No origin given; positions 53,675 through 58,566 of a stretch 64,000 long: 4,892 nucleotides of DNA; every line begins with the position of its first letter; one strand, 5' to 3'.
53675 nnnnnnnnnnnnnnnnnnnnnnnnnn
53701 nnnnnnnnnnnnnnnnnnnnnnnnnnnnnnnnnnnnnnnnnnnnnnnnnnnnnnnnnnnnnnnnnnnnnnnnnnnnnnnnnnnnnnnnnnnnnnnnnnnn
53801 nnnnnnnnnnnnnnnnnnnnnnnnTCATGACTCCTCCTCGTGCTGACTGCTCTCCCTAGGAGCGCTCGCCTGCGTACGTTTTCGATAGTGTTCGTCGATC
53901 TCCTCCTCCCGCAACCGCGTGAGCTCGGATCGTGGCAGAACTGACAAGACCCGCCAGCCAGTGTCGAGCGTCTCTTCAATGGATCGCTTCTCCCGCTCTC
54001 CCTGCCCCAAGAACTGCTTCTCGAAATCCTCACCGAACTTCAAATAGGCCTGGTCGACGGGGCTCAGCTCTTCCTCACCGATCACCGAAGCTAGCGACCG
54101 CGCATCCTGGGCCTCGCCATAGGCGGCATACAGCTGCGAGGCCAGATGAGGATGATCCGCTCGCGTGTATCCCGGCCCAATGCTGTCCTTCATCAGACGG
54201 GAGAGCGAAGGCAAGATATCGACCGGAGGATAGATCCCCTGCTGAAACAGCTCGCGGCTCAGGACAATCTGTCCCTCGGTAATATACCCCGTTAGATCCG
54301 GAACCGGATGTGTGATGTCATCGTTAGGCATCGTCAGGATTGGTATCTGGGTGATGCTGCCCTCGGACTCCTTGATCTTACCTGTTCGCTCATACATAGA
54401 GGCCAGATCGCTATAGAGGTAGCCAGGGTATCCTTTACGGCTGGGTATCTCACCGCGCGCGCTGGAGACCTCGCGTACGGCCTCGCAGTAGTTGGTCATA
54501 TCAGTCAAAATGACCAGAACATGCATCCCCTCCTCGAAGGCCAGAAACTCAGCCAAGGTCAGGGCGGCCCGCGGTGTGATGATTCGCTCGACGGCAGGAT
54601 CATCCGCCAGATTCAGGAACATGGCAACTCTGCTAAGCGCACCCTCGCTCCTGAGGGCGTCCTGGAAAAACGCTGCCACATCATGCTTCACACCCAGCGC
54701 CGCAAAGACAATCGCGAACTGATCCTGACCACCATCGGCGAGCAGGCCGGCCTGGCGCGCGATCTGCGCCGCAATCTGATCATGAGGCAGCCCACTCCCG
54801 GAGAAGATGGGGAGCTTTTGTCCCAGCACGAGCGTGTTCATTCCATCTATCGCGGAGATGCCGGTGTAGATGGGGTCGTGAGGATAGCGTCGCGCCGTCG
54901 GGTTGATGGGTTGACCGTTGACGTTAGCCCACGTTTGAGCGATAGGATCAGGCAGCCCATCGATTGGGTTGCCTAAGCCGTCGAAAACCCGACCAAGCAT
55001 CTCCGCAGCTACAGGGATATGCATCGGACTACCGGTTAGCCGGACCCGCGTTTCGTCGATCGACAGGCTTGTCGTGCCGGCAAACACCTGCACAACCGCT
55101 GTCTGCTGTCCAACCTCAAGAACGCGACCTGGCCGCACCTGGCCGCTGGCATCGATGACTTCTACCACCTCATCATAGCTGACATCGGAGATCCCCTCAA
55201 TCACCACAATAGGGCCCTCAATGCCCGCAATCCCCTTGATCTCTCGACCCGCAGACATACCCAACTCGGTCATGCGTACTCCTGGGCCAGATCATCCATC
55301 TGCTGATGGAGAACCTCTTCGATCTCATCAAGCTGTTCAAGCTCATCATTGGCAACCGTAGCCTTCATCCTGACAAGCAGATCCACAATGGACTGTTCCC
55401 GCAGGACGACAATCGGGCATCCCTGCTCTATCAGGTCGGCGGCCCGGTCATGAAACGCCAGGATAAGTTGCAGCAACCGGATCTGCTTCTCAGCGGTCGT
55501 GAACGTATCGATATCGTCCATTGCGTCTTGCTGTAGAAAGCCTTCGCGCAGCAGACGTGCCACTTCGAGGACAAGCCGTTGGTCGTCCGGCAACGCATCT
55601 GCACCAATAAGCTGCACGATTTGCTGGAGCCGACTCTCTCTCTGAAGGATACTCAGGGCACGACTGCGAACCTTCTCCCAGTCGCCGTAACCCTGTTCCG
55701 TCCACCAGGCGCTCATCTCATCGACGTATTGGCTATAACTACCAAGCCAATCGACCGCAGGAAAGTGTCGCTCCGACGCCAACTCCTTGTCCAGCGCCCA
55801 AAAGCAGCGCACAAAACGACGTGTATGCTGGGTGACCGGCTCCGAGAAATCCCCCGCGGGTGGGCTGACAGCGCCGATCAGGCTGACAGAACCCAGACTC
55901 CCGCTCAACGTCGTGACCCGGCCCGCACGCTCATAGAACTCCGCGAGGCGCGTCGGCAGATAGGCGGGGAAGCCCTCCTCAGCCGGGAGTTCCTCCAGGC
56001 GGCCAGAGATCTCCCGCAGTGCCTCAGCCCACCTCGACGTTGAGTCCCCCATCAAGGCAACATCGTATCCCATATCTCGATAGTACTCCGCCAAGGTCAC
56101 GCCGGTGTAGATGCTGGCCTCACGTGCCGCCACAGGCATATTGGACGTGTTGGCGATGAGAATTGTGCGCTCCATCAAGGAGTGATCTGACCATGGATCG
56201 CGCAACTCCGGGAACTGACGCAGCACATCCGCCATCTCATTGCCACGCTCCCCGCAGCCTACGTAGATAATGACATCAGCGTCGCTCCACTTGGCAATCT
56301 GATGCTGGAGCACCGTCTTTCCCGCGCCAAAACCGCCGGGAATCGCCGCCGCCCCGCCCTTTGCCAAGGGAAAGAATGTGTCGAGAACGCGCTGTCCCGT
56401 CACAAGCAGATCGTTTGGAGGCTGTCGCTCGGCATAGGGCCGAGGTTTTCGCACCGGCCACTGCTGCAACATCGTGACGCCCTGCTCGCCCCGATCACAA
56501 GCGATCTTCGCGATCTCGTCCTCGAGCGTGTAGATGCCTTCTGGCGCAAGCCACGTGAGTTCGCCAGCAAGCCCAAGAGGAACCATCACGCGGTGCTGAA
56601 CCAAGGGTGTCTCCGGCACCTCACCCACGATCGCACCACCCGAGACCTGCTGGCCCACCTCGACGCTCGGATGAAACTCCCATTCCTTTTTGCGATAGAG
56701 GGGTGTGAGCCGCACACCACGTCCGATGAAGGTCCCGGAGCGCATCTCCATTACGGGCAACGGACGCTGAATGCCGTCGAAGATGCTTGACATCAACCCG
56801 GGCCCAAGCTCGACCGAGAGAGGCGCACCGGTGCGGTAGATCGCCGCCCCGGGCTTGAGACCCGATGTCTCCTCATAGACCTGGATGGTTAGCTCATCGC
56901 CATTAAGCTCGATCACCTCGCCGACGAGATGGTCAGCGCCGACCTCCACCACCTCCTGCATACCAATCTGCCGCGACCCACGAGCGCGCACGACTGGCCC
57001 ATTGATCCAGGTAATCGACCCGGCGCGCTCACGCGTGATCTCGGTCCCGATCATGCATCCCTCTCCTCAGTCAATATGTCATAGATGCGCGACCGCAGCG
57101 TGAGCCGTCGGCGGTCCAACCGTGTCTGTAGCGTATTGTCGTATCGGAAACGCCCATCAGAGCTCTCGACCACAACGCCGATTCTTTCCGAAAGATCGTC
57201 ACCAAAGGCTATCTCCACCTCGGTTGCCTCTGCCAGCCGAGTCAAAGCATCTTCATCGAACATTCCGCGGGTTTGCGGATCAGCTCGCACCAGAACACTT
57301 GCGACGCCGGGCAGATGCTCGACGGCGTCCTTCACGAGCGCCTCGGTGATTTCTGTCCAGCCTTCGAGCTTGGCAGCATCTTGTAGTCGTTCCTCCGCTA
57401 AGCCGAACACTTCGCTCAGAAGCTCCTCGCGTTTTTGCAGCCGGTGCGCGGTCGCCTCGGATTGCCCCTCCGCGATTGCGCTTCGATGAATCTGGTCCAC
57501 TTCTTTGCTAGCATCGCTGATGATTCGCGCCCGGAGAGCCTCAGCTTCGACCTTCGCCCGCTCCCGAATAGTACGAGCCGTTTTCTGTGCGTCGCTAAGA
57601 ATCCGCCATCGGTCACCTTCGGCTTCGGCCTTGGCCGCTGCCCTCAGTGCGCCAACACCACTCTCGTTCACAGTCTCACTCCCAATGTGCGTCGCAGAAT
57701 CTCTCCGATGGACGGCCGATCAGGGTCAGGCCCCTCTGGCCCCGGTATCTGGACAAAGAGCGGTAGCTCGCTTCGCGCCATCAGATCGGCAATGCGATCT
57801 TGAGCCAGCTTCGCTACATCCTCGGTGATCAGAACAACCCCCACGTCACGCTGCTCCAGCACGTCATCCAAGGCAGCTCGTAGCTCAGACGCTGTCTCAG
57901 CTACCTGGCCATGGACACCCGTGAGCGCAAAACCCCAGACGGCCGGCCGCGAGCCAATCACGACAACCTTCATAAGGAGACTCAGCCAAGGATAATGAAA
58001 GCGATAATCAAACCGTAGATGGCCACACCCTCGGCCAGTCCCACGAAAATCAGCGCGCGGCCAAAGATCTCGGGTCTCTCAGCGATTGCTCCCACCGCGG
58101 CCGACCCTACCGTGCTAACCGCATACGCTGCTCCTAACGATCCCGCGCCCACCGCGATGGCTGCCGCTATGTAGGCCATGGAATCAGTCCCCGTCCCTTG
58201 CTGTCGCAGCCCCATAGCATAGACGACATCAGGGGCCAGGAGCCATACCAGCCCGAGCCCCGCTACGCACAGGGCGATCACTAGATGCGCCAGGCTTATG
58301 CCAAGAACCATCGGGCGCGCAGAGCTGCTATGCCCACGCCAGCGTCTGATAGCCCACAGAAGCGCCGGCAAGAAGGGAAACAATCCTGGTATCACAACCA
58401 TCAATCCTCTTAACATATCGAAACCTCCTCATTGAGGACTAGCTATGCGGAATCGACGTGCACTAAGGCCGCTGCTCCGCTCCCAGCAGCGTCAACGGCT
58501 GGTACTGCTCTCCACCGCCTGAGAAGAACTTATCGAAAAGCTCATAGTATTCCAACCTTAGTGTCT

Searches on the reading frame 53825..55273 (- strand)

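Call 42: search_protein_families(library=pfam, proteins=[window:53825-55273:-], max_evalue=0.001)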
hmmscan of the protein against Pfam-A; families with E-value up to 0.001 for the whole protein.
window:53825-55273:- (482 aa): 3 families
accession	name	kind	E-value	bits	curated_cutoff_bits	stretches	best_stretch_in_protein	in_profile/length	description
PF00006.31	ATP-synt_ab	-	1.6e-78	263.7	29.5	1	138-358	1-213/213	ATP synthase alpha/beta family, nucleotide-binding domain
PF22919.1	ATP-synt_VA_C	-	1.9e-29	102.1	24.7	1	364-463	2-101/101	C-terminal domain of V and A type ATP synthase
PF02874.29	ATP-synt_ab_N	-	1.7e-05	25.6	20.9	1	17-81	3-69/69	ATP synthase alpha/beta family, beta-barrel domain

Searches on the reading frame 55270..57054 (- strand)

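Call 42: search_protein_families(library=pfam, proteins=[window:55270-57054:-], max_evalue=0.001)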
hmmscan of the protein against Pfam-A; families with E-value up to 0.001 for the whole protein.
window:55270-57054:- (594 aa): 4 families
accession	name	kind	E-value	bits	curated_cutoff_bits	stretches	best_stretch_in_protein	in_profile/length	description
PF00006.31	ATP-synt_ab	-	3.4e-74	249.5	29.5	1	220-441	1-213/213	ATP synthase alpha/beta family, nucleotide-binding domain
PF16886.11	ATP-synt_ab_Xtn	-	8e-30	102.9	25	1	117-202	2-88/88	ATPsynthase alpha/beta subunit barrel-sandwich domain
PF22919.1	ATP-synt_VA_C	-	1.4e-24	86.4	24.7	1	449-545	2-95/101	C-terminal domain of V and A type ATP synthase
PF02874.29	ATP-synt_ab_N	-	1e-13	52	20.9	1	15-76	2-69/69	ATP synthase alpha/beta family, beta-barrel domain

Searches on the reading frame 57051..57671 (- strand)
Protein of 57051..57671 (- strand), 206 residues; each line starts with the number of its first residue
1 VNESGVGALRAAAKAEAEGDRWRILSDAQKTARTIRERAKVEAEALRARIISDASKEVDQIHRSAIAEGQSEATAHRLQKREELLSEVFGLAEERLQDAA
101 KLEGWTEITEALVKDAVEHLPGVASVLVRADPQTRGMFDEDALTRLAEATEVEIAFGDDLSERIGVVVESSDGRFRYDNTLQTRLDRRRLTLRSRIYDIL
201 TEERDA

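Call 42: search_protein_families(library=pfam, proteins=[window:57051-57671:-], max_evalue=0.001)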
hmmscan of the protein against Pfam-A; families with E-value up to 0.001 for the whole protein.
window:57051-57671:- (206 aa): 1 family
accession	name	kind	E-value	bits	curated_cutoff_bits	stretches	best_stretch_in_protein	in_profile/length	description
PF01991.23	vATP-synt_E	-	4.8e-16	59.2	24.2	1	15-196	4-194/199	ATP synthase (E/31 kDa) subunit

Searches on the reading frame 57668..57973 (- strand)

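Call 43: search_protein_families(library=pfam, proteins=[window:57668-57973:-], max_evalue=0.001)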
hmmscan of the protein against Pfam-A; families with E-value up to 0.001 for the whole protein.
window:57668-57973:- (101 aa): 1 family
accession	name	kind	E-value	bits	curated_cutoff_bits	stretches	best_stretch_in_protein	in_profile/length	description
PF01990.22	ATP-synt_F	-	1.9e-17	63.8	23.5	1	3-82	1-79/91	ATP synthase (F/14-kDa) subunit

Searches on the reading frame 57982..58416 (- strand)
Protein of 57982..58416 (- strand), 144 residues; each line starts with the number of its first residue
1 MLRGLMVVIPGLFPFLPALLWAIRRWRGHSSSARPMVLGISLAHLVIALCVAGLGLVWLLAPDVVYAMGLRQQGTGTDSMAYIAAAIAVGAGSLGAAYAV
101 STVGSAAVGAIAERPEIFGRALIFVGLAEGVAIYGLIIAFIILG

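Call 43: search_protein_families(library=pfam, proteins=[window:57982-58416:-], max_evalue=0.001)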
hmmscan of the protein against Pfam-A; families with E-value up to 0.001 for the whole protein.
window:57982-58416:- (144 aa): 1 family
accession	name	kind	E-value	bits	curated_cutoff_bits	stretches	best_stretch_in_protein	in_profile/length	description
PF00137.26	ATP-synt_C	-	9.1e-18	64.7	24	1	83-142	1-60/60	ATP synthase subunit C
